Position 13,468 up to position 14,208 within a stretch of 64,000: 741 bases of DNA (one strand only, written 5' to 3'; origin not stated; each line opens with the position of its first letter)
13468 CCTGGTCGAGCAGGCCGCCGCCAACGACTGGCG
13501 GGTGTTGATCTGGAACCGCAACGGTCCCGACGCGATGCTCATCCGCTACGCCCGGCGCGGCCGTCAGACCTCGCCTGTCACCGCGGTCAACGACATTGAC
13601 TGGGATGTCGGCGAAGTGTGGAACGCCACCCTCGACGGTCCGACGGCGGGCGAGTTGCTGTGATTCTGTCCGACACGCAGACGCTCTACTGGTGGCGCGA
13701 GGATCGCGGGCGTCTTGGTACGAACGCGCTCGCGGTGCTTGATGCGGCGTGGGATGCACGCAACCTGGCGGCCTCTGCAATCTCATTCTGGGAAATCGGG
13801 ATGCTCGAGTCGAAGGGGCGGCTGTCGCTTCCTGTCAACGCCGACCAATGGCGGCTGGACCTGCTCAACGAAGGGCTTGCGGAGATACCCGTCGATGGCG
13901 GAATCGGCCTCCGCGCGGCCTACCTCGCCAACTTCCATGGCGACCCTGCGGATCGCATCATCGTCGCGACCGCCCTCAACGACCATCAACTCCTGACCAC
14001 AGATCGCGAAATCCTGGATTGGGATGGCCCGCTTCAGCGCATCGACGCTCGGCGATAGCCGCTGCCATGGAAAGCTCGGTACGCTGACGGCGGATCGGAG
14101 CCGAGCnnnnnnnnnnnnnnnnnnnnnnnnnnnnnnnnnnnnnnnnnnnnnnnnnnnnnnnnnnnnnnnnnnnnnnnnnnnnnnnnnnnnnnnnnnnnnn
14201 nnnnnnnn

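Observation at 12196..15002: Tandem array of three Phd/YefM-like antitoxin + PIN toxin modules with a recombinant (mosaic) antitoxin pair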

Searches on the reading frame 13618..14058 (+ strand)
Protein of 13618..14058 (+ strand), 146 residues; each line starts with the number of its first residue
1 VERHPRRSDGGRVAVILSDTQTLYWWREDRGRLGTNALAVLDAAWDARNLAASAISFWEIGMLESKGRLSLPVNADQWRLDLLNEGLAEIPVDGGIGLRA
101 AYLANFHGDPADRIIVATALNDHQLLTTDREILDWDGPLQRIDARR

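Call 4: search_protein_families(library=pfam, proteins=[window:13618-14058:+], max_evalue=1)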
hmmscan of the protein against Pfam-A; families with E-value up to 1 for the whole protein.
window:13618-14058:+ (146 aa): 1 family
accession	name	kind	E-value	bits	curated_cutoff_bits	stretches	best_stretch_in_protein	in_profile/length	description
PF01850.27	PIN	-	2.7e-06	28.4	23.6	1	17-132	2-114/120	PIN domain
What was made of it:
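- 13660..14058 (+): Toxin T2, PIN/VapC (132 aa, GTG start, GTGA overlap). Pfam PIN (call 4).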

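Call 6: search_protein_families(library=ncbifam, proteins=[window:13660-14058:+], max_evalue=1)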
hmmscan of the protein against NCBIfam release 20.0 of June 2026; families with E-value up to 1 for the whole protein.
window:13660-14058:+ (132 aa): 0 families

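Call 59: find_homologous_proteins(query=window:13660-14055:+)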
Query seq(132 aa) (132 aa): 2274 proteins with E <= 0.001 among 2386 candidates; the best 120 are listed.
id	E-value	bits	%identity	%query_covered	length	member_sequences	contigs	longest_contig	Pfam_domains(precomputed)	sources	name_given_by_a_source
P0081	3.1e-81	288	100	100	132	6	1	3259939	PF01850.28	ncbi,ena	-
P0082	1.2e-78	280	97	100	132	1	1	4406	PF01850.28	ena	-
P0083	8.9e-72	258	91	100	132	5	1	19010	PF01850.28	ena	-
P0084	6.1e-67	242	83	100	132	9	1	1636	PF01850.28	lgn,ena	-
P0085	1.8e-65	237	82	100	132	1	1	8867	PF01850.28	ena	-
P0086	4.8e-51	190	69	100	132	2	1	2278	PF01850.28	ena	-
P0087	1.3e-50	189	67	100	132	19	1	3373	PF01850.28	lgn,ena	-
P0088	3.6e-50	188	67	100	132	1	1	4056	PF01850.28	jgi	-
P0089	3.7e-50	188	68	100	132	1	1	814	PF01850.28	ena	-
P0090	3.9e-50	187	68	100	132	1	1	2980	PF01850.28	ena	-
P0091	2.0e-43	166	93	64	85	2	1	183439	-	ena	-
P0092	6.2e-43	164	60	100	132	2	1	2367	PF01850.28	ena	-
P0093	2.2e-41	159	61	100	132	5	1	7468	PF01850.28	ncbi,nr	ncbi:MAG: type II toxin-antitoxin system VapC family toxin [Chloroflexi bacterium]|nr:type II toxin-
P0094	4.2e-41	158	59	100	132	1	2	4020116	PF01850.28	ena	-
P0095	6.2e-41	158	59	99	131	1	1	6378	PF01850.28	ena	-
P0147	1.6e-38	150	59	98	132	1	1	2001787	PF01850.28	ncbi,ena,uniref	ncbi:type II toxin-antitoxin system VapC family toxin [Candidatus Palauibacter sp.]|uniref:type II t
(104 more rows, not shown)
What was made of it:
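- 13660..14058 (+): A 100% identical protein, P0081, is in the database (call 59).
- The toxin family has at least 2274 members, named VapC by source databases (call 59).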

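Call 60: find_encoding_contigs(protein=P0094, flank=2500, max_places=2)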
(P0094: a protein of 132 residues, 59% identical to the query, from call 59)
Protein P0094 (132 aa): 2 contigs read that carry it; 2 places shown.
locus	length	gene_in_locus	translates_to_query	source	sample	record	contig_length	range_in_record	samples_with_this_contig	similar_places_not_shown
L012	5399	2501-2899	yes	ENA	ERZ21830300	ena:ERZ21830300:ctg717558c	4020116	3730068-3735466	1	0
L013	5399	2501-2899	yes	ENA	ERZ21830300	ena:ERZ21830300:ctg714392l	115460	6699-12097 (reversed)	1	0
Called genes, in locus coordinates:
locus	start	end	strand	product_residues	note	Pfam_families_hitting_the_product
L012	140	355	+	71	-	PF01936:NYN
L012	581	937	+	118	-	PF01521:Fe-S_biosyn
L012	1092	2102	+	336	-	PF01571:GCV_T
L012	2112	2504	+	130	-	PF02604:PhdYeFM_antitox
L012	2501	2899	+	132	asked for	PF01850:PIN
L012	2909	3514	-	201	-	PF00156:Pribosyltran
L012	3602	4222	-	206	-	PF01467:CTP_transf_like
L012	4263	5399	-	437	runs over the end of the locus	PF01018:GTP1_OBG, PF01926:MMR_HSR1, PF02421:FeoB_N (weak), PF09269:DUF1967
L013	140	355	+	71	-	PF01936:NYN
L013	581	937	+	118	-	PF01521:Fe-S_biosyn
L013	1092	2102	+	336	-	PF01571:GCV_T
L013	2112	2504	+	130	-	PF02604:PhdYeFM_antitox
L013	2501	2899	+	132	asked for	PF01850:PIN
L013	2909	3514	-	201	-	PF00156:Pribosyltran (weak)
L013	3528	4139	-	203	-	PF01467:CTP_transf_like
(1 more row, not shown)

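Call 61: find_encoding_contigs(protein=P0147, flank=2500, max_places=2)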
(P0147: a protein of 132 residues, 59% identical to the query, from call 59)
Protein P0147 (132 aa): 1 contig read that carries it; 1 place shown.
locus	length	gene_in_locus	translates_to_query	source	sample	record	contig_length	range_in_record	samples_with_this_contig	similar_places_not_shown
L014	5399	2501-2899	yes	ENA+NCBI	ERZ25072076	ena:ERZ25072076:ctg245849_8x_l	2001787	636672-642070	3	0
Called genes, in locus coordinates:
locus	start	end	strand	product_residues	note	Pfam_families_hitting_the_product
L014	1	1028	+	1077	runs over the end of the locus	PF25852:DUF6242_C (faint), PF02012:BNR (faint), PF13088:BNR_2 (faint), PF15902:Sortilin-Vps10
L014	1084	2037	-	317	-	PF00248:Aldo_ket_red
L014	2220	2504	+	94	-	PF02604:PhdYeFM_antitox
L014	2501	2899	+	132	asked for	PF01850:PIN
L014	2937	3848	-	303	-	-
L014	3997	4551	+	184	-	PF12867:DinB_2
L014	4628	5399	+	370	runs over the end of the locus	PF04607:RelA_SpoT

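Call 62: find_encoding_contigs(protein=P0093, flank=2500, max_places=2)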
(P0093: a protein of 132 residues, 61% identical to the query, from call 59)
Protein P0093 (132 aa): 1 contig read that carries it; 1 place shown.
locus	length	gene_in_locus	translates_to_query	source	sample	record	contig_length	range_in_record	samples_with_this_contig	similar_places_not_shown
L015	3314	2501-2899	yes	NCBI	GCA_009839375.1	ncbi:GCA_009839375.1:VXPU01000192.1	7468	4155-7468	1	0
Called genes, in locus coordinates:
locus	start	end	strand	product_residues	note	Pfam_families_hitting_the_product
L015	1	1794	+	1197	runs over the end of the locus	PF00664:ABC_membrane, PF00005:ABC_tran, PF06414:Zeta_toxin (faint), PF13401:AAA_22 (faint), PF13555:AAA_29 (faint), PF00664:ABC_membrane, PF00005:ABC_tran, PF02463:SMC_N (weak)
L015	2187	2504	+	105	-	PF02604:PhdYeFM_antitox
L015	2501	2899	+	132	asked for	PF01850:PIN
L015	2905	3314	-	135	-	PF01019:G_glu_transpept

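Call 64: search_protein_families(library=pfam, proteins=[L012:2112-2504:+, L014:2220-2504:+, L015:2187-2504:+], max_evalue=0.1)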
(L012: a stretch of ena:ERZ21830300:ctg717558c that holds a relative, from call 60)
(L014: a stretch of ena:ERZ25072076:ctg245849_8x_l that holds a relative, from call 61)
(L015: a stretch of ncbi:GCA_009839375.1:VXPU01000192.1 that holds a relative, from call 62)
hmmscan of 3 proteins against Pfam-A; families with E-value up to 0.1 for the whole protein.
L012:2112-2504:+ (130 aa): 1 family
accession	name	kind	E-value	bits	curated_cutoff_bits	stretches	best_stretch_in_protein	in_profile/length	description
PF02604.26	PhdYeFM_antitox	-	1.4e-10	41.2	29.8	1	12-53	2-43/74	Antitoxin Phd_YefM, type II toxin-antitoxin system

L014:2220-2504:+ (94 aa): 1 family
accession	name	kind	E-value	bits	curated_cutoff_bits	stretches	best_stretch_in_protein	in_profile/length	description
PF02604.26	PhdYeFM_antitox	-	9.6e-10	38.5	29.8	1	13-52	2-41/74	Antitoxin Phd_YefM, type II toxin-antitoxin system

L015:2187-2504:+ (105 aa): 2 families
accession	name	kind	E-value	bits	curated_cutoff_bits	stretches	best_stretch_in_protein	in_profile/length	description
PF02604.26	PhdYeFM_antitox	-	1e-08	35.3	29.8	1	11-53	2-44/74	Antitoxin Phd_YefM, type II toxin-antitoxin system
PF17413.7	VirB7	-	0.086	12.6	25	0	52-64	1-13/35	Outer membrane lipoprotein virB7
